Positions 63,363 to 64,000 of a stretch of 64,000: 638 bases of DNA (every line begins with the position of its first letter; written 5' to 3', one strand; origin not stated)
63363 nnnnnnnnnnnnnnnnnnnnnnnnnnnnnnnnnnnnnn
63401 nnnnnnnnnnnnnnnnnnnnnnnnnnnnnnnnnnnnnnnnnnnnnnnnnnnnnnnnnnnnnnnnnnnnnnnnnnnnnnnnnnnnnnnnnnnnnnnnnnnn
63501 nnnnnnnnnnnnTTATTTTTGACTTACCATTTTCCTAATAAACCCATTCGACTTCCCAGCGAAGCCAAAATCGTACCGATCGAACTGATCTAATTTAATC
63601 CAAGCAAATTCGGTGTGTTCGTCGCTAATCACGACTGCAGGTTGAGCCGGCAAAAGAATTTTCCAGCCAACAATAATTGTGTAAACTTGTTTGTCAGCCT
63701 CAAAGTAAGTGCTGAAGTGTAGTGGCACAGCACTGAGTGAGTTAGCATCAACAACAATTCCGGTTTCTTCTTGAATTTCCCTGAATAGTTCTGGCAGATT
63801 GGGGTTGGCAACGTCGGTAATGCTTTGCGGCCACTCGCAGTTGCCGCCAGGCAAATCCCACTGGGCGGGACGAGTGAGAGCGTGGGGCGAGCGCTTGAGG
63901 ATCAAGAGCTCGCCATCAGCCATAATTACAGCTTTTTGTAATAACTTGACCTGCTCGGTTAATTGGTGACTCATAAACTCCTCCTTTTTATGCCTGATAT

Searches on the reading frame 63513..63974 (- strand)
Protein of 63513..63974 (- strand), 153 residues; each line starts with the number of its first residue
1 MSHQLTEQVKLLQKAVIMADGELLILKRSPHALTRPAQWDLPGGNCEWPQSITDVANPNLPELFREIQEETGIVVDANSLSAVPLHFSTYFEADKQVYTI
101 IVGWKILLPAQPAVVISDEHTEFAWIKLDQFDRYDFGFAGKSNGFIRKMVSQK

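Call 3: search_protein_families(library=pfam, proteins=[window:63513-63974:-], max_evalue=0.01)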
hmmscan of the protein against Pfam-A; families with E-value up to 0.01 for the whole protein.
window:63513-63974:- (153 aa): 2 families
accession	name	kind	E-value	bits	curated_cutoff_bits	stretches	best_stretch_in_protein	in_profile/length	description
PF00293.34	NUDIX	-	2e-08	34.8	21.1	1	18-132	10-119/134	NUDIX domain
PF14815.12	NUDIX_4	-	0.0017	18.6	35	1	16-136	4-103/113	NUDIX domain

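Call 17: find_encoding_contigs(protein=window:63513-63974:-, flank=10000, max_places=4)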
Protein window:63513-63974:- (153 aa): 14 contigs read that carry it; 4 places shown.
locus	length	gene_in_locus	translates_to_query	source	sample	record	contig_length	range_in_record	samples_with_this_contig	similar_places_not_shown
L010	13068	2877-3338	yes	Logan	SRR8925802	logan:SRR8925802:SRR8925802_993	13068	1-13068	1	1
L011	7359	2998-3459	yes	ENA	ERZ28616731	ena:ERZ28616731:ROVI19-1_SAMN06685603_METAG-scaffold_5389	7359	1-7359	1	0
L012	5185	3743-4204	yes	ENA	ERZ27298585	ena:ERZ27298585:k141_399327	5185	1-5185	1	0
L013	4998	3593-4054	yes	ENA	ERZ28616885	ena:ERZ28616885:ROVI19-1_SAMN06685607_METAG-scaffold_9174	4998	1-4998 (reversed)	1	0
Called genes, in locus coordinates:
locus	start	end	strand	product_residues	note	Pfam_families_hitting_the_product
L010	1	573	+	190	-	?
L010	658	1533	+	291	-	-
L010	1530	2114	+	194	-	PF13482:RNase_H_2 (weak), PF10108:DNA_pol_B_exo2 (faint)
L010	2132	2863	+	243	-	PF00005:ABC_tran, PF02463:SMC_N (faint), PF13304:AAA_21 (faint)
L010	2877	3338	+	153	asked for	PF00293:NUDIX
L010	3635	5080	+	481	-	PF19295:SufBD_N, PF01458:SUFBD_core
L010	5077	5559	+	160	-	PF01458:SUFBD_core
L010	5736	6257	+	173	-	PF02661:Fic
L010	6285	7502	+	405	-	PF00155:Aminotran_1_2 (weak), PF00266:Aminotran_5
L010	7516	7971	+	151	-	PF00383:dCMP_cyt_deam_1, PF14437:MafB19-deam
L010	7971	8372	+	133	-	PF01592:NifU_N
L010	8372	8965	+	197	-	PF01931:NTPase_I-T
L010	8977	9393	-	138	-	-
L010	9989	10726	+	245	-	PF00970:FAD_binding_6, PF00175:NAD_binding_1, PF08030:NAD_binding_6 (weak)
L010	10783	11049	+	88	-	PF06902:Fer4_19 (weak), PF13459:Fer4_15, PF13370:Fer4_13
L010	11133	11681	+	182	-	-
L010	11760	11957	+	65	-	-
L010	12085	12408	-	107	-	-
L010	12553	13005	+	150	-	PF02502:LacAB_rpiB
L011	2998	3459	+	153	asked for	PF00293:NUDIX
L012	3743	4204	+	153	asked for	PF00293:NUDIX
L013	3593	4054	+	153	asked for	PF00293:NUDIX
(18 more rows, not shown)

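Call 18: search_protein_families(library=ncbifam, proteins=[L010:2132-2863:+, L010:658-1533:+, L010:1530-2114:+], max_evalue=0.001)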
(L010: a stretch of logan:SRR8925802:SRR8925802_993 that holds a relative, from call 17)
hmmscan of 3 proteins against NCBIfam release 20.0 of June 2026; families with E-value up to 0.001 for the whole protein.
L010:2132-2863:+ (243 aa): 178 families (the best 25 are shown)
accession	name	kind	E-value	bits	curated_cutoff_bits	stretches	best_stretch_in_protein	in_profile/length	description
TIGR01978.1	sufC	equivalog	3.9e-86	288.4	212.8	1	4-242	4-241/243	Fe-S cluster assembly ATPase SufC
NF007134.0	PRK09580.1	equivalog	7.8e-70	235.2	400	1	4-241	5-241/248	Fe-S cluster assembly ATPase SufC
TIGR04406.1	LPS_export_lptB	equivalog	1.8e-23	83.1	240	1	3-228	4-217/239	LPS export ABC transporter ATP-binding protein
NF007601.2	PRK10247.1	equivalog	9.5e-23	80.7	292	1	3-206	4-193/204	iron efflux ABC transporter ATP-binding subunit FetA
TIGR04520.1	ECF_ATPase_1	equivalog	9.9e-22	77.6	315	1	10-229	12-219/269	energy-coupling factor transporter ATPase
TIGR02769.1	nickel_nikE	equivalog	2.8e-21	76.2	332.55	1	4-228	15-233/265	nickel import ATP-binding protein NikE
NF007739.0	PRK10419.1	subfamily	7.1e-21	74.9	354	1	4-237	16-243/268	nickel ABC transporter ATP-binding protein NikE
TIGR03411.1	urea_trans_UrtD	equivalog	1.5e-20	73.9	304.1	1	2-235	4-231/242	urea ABC transporter ATP-binding protein UrtD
NF047930.1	ABC_ATP_B6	equivalog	1.5e-20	73.4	670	1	16-238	18-228/510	putative B6 ABC transporter ATP-binding protein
TIGR03410.1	urea_trans_UrtE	equivalog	2.4e-20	73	285.8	1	4-229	4-215/230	urea ABC transporter ATP-binding subunit UrtE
TIGR03864.1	PQQ_ABC_ATP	hypoth_equivalog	1e-19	71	302.25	1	4-230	5-216/236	ABC transporter, ATP-binding subunit, PQQ-dependent alcohol dehydrogenase system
TIGR04521.1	ECF_ATPase_2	equivalog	2.5e-19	69.4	330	1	12-228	17-227/279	energy-coupling factor transporter ATPase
NF011713.0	PRK15134.1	equivalog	2.1e-18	66.3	834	1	11-227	297-507/529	microcin C ABC transporter ATP-binding protein YejF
NF006987.0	PRK09452.1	equivalog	2.1e-18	66.2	482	1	2-228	19-230/378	spermidine/putrescine ABC transporter ATP-binding protein PotA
TIGR02770.1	nickel_nikD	equivalog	2.7e-18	66.2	318.7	1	15-231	1-211/230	nickel import ATP-binding protein NikD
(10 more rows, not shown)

L010:658-1533:+ (291 aa): 4 families
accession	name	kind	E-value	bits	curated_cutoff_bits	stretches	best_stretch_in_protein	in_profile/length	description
NF009498.0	PRK12858.1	subfamily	4.8e-16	58.6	184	1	2-170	11-183/342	tagatose 1,6-diphosphate aldolase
NF003180.0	PRK04161.1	subfamily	1.4e-08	34.3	519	1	33-170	42-183/330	tagatose 1,6-diphosphate aldolase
NF009065.0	PRK12399.1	subfamily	2.1e-07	30.3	458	1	31-166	39-178/326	tagatose 1,6-diphosphate aldolase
TIGR01232.1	lacD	equivalog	2.7e-05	23.6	432.2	1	41-152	48-163/325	tagatose-bisphosphate aldolase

L010:1530-2114:+ (194 aa): 0 families
